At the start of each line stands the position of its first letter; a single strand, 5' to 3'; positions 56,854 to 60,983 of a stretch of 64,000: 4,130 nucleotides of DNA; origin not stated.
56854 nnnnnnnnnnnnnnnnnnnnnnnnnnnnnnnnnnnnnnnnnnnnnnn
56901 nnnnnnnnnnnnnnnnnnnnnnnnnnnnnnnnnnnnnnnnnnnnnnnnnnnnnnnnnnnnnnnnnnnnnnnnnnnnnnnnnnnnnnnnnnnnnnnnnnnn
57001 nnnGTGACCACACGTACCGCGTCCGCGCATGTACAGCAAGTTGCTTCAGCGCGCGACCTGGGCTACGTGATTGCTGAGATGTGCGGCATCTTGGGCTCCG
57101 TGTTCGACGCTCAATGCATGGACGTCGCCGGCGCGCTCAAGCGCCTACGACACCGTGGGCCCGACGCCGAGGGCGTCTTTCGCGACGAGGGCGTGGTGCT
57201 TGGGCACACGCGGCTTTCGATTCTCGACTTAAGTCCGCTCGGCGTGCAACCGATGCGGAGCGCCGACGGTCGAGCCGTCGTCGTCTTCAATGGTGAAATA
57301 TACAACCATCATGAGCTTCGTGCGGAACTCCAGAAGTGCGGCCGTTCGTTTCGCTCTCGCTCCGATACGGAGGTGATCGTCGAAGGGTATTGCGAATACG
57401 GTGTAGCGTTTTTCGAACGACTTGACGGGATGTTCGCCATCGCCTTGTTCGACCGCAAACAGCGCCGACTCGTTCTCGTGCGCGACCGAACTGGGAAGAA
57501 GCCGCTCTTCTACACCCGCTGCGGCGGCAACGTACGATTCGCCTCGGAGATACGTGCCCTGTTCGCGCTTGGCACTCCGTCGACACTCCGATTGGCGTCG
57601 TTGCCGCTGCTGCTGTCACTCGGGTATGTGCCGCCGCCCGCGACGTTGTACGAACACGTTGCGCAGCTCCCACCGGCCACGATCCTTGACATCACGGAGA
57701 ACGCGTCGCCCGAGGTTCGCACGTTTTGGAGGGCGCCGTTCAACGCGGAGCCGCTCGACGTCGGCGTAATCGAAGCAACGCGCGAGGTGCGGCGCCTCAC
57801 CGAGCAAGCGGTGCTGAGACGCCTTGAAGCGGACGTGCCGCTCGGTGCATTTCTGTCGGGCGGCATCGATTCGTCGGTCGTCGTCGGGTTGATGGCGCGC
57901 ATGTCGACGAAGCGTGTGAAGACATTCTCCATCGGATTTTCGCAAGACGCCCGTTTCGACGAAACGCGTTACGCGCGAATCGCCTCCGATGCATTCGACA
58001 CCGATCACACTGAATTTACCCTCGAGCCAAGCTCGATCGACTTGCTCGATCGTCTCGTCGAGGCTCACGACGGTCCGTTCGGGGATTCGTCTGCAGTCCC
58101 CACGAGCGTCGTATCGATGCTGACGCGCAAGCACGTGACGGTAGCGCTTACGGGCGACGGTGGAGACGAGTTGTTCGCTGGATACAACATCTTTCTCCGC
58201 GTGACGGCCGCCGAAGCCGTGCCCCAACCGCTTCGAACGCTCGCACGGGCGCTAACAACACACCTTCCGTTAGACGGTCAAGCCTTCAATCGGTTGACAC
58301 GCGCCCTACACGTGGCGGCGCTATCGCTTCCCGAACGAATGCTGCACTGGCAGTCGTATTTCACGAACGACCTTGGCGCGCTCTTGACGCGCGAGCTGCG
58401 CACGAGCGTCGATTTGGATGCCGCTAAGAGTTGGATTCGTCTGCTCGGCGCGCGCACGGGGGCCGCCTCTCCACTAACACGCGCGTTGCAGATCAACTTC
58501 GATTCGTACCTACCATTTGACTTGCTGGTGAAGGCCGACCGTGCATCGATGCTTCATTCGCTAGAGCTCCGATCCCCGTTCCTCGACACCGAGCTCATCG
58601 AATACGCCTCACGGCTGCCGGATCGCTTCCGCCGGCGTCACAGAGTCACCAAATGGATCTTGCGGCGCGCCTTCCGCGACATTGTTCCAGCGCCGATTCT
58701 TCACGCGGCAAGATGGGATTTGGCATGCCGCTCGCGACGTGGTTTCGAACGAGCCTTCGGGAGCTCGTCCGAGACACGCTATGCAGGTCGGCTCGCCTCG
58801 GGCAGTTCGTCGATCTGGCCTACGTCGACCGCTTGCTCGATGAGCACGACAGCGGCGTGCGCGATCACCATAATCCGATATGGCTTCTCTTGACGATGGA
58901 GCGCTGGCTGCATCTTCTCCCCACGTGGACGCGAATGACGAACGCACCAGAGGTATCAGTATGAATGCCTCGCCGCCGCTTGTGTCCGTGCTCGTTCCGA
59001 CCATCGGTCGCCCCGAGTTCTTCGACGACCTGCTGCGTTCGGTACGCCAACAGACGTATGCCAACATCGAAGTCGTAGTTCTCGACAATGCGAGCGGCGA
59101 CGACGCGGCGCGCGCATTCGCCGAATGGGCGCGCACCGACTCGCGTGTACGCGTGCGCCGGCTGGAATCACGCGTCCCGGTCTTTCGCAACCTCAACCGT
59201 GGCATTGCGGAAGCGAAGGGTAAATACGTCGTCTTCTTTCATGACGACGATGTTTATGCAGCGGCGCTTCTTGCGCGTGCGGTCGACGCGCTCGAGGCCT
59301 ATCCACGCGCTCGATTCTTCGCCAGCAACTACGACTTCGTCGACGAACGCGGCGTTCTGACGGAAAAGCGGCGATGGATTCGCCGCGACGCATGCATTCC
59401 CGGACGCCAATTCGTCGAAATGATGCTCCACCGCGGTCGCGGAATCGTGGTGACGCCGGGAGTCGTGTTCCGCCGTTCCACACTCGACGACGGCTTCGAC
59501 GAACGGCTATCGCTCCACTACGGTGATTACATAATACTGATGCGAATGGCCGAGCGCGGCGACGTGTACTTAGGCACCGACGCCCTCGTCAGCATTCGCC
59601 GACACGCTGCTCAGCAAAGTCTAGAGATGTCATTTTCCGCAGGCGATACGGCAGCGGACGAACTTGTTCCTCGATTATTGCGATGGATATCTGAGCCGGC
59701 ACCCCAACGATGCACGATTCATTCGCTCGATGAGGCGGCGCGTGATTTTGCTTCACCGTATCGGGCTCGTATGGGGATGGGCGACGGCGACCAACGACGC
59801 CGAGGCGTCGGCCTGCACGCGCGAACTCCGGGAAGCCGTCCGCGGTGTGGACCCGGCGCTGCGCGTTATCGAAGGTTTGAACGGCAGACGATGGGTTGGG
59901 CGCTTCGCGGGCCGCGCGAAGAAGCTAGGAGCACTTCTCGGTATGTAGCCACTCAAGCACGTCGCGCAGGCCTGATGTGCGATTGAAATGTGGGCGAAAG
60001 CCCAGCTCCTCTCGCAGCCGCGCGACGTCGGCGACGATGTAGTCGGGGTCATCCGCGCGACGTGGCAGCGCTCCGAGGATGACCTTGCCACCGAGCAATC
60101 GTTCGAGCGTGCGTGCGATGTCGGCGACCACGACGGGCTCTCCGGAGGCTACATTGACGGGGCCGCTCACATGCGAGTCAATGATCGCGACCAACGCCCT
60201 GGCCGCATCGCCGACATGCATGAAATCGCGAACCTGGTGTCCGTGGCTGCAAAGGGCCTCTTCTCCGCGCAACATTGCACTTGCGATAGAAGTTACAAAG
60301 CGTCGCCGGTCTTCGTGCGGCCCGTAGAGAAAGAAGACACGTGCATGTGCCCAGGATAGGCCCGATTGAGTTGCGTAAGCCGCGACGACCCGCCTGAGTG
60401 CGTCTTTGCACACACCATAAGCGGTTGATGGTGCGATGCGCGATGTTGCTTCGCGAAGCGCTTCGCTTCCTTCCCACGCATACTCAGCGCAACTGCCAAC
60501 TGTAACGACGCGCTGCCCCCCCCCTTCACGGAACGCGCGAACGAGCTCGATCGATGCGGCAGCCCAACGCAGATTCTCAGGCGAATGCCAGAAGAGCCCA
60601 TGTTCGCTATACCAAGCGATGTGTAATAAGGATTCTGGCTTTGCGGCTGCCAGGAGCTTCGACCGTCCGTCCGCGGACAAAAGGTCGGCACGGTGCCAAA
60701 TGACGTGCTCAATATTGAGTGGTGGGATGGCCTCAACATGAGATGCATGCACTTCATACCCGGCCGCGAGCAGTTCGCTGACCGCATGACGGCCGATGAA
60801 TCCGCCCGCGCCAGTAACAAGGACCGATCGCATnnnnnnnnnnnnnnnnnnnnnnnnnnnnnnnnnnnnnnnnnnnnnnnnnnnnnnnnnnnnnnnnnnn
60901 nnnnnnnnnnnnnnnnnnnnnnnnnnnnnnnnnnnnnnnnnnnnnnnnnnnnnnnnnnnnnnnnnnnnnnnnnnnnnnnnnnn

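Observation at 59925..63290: TylC3-like sugar C-methyltransferase cassette predicts a branched-chain (C-methyl) sugar in a polysaccharide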

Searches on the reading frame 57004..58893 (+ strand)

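Call 7: search_protein_families(library=pfam, proteins=[window:57004-58893:+])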
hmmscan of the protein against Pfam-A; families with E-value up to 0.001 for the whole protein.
window:57004-58893:+ (629 aa): 3 families
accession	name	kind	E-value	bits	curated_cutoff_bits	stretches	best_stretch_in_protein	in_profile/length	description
PF00733.27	Asn_synthase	-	1.5e-79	268.6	21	1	261-568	1-283/354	Asparagine synthase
PF13522.11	GATase_6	-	4.6e-44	150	27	1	53-182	1-130/130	Glutamine amidotransferase domain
PF13537.11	GATase_7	-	8e-43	145.8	25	1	68-187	1-122/123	Glutamine amidotransferase domain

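Call 8: search_protein_families(library=ncbifam, proteins=[window:57004-58893:+])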
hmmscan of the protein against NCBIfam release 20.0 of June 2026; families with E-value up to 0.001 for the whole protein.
window:57004-58893:+ (629 aa): 9 families
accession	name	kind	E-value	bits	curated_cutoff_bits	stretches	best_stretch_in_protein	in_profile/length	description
TIGR03108.1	eps_aminotran_1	hypoth_equivalog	5.1e-133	445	816.9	1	26-568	1-556/628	XrtA/PEP-CTERM system amidotransferase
TIGR01536.1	asn_synth_AEB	equivalog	2.5e-131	439.2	267.1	1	27-567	1-511/517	asparagine synthase (glutamine-hydrolyzing)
TIGR03104.1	trio_amidotrans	equivalog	1.1e-103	347.5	570.1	2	26-405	1-391/589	N-acetylglutaminylglutamine amidotransferase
NF006949.0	PRK09431.1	equivalog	4.7e-81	273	499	3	26-188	1-167/554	asparagine synthase B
NF033535.1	lass_lactam_cya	exception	1.9e-55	188.7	525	2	39-391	18-376/668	lasso peptide isopeptide bond-forming cyclase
NF033561.1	macrolact_Ik_Al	subfamily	4.4e-23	81.7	300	1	142-399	81-339/561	albusnodin/ikarugamycin family macrolactam cyclase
NF001484.0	PRK00331.1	subfamily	2.5e-14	52.6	381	1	81-188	85-200/601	isomerizing glutamine--fructose-6-phosphate transaminase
TIGR01135.1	glmS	equivalog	3.7e-13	48.8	418.05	1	65-189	67-200/607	glutamine--fructose-6-phosphate transaminase (isomerizing)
TIGR01134.1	purF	equivalog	4.9e-12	45.9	350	1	65-187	67-200/432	amidophosphoribosyltransferase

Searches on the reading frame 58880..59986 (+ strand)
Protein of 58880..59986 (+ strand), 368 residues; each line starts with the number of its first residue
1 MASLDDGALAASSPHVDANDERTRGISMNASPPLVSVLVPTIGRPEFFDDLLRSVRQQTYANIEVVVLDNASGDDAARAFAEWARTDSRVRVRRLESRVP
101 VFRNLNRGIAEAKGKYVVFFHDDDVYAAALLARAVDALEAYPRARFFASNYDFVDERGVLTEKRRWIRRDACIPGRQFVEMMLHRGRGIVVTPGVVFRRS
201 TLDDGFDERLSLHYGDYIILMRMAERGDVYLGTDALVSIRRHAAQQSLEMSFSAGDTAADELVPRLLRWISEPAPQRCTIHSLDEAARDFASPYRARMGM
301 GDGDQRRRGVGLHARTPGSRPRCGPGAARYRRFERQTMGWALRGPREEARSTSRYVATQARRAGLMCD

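Call 7: search_protein_families(library=pfam, proteins=[window:58880-59986:+])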
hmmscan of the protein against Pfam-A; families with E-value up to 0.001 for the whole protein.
window:58880-59986:+ (368 aa): 3 families
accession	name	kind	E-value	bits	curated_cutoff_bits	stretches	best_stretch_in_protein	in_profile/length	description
PF00535.33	Glycos_transf_2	-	1.2e-23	84.3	23.3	1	36-200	1-162/168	Glycosyl transferase family 2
PF13641.12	Glyco_tranf_2_3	-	4.1e-13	50.3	27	1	32-227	1-198/230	Glycosyltransferase like family 2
PF10111.15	Glyco_tranf_2_2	-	4.9e-05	23.4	27.3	1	48-226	15-202/276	Glycosyltransferase like family 2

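Call 8: search_protein_families(library=ncbifam, proteins=[window:58880-59986:+])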
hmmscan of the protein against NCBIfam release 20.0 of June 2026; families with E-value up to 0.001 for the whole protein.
window:58880-59986:+ (368 aa): 18 families
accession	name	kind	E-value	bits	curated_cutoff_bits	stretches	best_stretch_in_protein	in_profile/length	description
NF047683.1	TeichurnBiosyTuaG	equivalog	1.8e-18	67.1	400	1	28-163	1-135/252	teichuronic acid biosynthesis protein TuaG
NF050050.1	ProtGlycPglI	equivalog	5.9e-13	48.9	500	1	33-134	2-104/306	GalNAc(5)-diNAcBac-PP-undecaprenol beta-1,3-glucosyltransferase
NF007482.0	PRK10073.1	equivalog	1.9e-12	46.9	423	1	29-135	2-107/334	glycosyltransferase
NF041875.1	EPS_EpsD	equivalog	8.6e-11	41.8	370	1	35-139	1-105/325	exopolysaccharide biosynthesis glycosyltransferase EpsD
NF053739.1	GlytfEpsEBac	equivalog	2.5e-10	39.8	450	1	35-159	3-128/265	glycosyltransferase EpsE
TIGR03937.1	PgaC_IcaA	equivalog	3.1e-10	39.6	422.3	1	29-143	41-155/407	poly-beta-1,6-N-acetyl-D-glucosamine synthase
TIGR03111.1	glyc2_xrt_Gpos1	hypoth_equivalog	4.7e-10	38.8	363.95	1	26-142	42-160/439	TIGR03111 family XrtG-associated glycosyltransferase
TIGR04440.1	glyco_TIGR04440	domain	7.9e-10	38.8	70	1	35-180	2-150/215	TIGR00180 family glycosyltransferase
TIGR03965.1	mycofact_glyco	equivalog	8.7e-10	38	280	1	29-127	70-167/467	mycofactocin biosynthesis glycosyltransferase MftF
NF038299.1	EPS_HpsN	equivalog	2.9e-09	36.4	425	1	33-126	1-93/317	hormogonium polysaccharide biosynthesis glycosyltransferase HpsN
TIGR04283.1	glyco_like_mftF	equivalog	1.2e-07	31.5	182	1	35-141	1-101/221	TIGR04283 family arsenosugar biosynthesis glycosyltransferase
NF038302.1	EPS_HpsE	equivalog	2.4e-07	30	300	1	45-150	13-123/307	hormogonium polysaccharide biosynthesis glycosyltransferase HpsE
TIGR04017.1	WcaA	equivalog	7.2e-07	29.1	495.75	1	32-147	4-119/279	colanic acid biosynthesis glycosyltransferase WcaA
NF041394.1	GtaseAglG_Halo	equivalog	7.5e-07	28.7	440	1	36-139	4-108/304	glucosyl-dolichyl phosphate glucuronosyltransferase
NF007453.0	PRK10018.1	equivalog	1e-06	28.6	382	1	31-141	4-114/280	colanic acid biosynthesis glycosyltransferase WcaA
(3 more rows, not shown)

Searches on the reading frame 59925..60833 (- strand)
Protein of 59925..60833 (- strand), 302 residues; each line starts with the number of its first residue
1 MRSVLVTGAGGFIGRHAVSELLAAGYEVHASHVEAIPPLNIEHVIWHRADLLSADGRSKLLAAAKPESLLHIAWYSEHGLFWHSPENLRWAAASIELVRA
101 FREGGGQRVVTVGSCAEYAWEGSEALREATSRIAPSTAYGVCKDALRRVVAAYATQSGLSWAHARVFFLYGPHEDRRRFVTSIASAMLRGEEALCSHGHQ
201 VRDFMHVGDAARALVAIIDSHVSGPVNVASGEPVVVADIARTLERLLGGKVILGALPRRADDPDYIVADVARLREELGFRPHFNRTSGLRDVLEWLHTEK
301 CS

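Call 7: search_protein_families(library=pfam, proteins=[window:59925-60833:-])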
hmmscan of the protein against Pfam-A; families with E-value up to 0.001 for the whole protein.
window:59925-60833:- (302 aa): 4 families
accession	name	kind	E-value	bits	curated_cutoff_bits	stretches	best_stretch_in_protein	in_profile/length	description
PF01370.27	Epimerase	-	2.4e-39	135.6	20.9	1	4-225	1-232/240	NAD dependent epimerase/dehydratase family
PF16363.11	GDP_Man_Dehyd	-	2.5e-23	83.5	27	1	5-291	1-331/332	GDP-mannose 4,6 dehydratase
PF04321.23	RmlD_sub_bind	-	8.7e-06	25.5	27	1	3-223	2-202/287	RmlD substrate binding domain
PF13460.12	NAD_binding_10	-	0.0006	20.2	27.2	0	8-174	1-151/184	NAD(P)H-binding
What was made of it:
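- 59925..60833 (-): Extended SDR of 302 aa. Inferred to be the NDP-3-C-methyl-4-ketosugar 4-ketoreductase that completes the branched sugar. Same operon as the methyltransferase. PF01370 E 2e-39 (call 7).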

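Call 8: search_protein_families(library=ncbifam, proteins=[window:59925-60833:-])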
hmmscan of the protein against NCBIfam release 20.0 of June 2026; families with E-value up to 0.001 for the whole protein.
window:59925-60833:- (302 aa): 19 families
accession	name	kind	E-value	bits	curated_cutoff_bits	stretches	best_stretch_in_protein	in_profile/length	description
TIGR01179.1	galE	equivalog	2.2e-26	92.5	262.3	1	4-297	2-326/332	UDP-glucose 4-epimerase GalE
TIGR01181.1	dTDP_gluc_dehyt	equivalog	1.4e-18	67.1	365.1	1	4-299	2-314/321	dTDP-glucose 4,6-dehydratase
TIGR04180.1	EDH_00030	hypoth_equivalog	2.1e-16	59.9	475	1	4-280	1-293/297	NAD-dependent 4,6-dehydratase LegB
NF058621.1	DiazavRedAvaA7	equivalog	1.1e-15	58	400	1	4-248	3-249/304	3-diazoavenalumate denitrifying reductase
TIGR02197.1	heptose_epim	equivalog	1.8e-13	50.3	274.6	1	113-298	113-315/316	ADP-glyceromanno-heptose 6-epimerase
NF047922.1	GDPFucSynFcl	equivalog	2.9e-11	43.4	500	1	97-298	88-303/308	GDP-L-fucose synthase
TIGR01777.1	yfcH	hypoth_equivalog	5.2e-10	39.4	207.35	1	197-251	190-245/292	TIGR01777 family oxidoreductase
NF007490.0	PRK10084.1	subfamily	2.2e-09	36.8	649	1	129-297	157-335/361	dTDP-glucose 4,6-dehydratase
NF007582.0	PRK10217.1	equivalog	4.6e-09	35.8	698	1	129-296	150-331/355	dTDP-glucose 4,6-dehydratase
NF004520.0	PRK05865.1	equivalog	5.1e-09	34.6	1509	1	4-292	3-252/854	sugar epimerase family protein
TIGR03466.1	HpnA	hypoth_equivalog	1.7e-08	33.7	367.65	1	3-142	2-141/327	hopanoid-associated sugar epimerase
NF008872.0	PRK11908.1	equivalog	7.4e-08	31.8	294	1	138-221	148-240/349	bifunctional UDP-4-keto-pentose/UDP-xylose synthase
NF007956.0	PRK10675.1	subfamily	2.9e-07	29.9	394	0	188-295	217-328/338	UDP-glucose 4-epimerase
NF042422.1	oxyalk_red_OleD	equivalog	8.9e-07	28.6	580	1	4-225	3-222/329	2-alkyl-3-oxoalkanoate reductase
NF008360.0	PRK11150.1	equivalog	1.6e-06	27.5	452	1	114-297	116-307/310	ADP-glyceromanno-heptose 6-epimerase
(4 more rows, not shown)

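Call 17: search_solved_structures(query=window:59925-60833:-, max_evalue=1e-8)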
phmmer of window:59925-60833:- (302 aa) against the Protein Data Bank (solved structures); distinct sequences matched with E-value up to 1e-8: 39.
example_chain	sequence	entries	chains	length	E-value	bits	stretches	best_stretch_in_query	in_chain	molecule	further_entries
6kv9_A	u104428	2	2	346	3.2e-24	89.1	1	4-297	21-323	MoeE5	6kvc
4m55_A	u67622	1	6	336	4.8e-21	78.7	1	3-297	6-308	UDP-glucuronic acid decarboxylase 1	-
4gll_A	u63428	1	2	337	6.4e-21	78.3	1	3-297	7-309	UDP-glucuronic acid decarboxylase 1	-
4lk3_A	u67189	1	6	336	6.4e-21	78.2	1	3-297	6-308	UDP-glucuronic acid decarboxylase 1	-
2b69_A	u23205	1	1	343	6.7e-21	78.2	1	3-297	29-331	UDP-glucuronate decarboxylase 1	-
4zrm_A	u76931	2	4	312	4.5e-19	72.2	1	3-296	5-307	UDP-glucose 4-epimerase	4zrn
6dnt_A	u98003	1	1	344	5e-18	68.8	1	2-296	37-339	NAD-dependent epimerase/dehydratase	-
6wjb_A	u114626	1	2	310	2.5e-16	63.2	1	3-282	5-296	NAD-dependent epimerase/dehydratase family protein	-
2p5u_A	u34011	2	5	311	1.9e-15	60.3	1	4-291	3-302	UDP-glucose 4-epimerase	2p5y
6wj9_A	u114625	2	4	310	2.3e-15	60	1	3-282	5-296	NAD-dependent epimerase/dehydratase family protein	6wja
3vps_A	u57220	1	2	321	3.3e-15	59.5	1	3-297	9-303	NAD-dependent epimerase/dehydratase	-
2pk3_A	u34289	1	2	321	2.9e-14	56.4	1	4-294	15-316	GDP-6-deoxy-D-lyxo-4-hexulose reductase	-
8du0_A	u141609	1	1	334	1.1e-13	54.5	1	92-297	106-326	GDP-L-fucose synthase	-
7ll6_A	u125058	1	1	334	1.5e-13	54.1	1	92-297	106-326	GDP-L-fucose synthase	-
5u4q_A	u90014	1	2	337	1.8e-13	53.8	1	4-296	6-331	dTDP-glucose 4,6-dehydratase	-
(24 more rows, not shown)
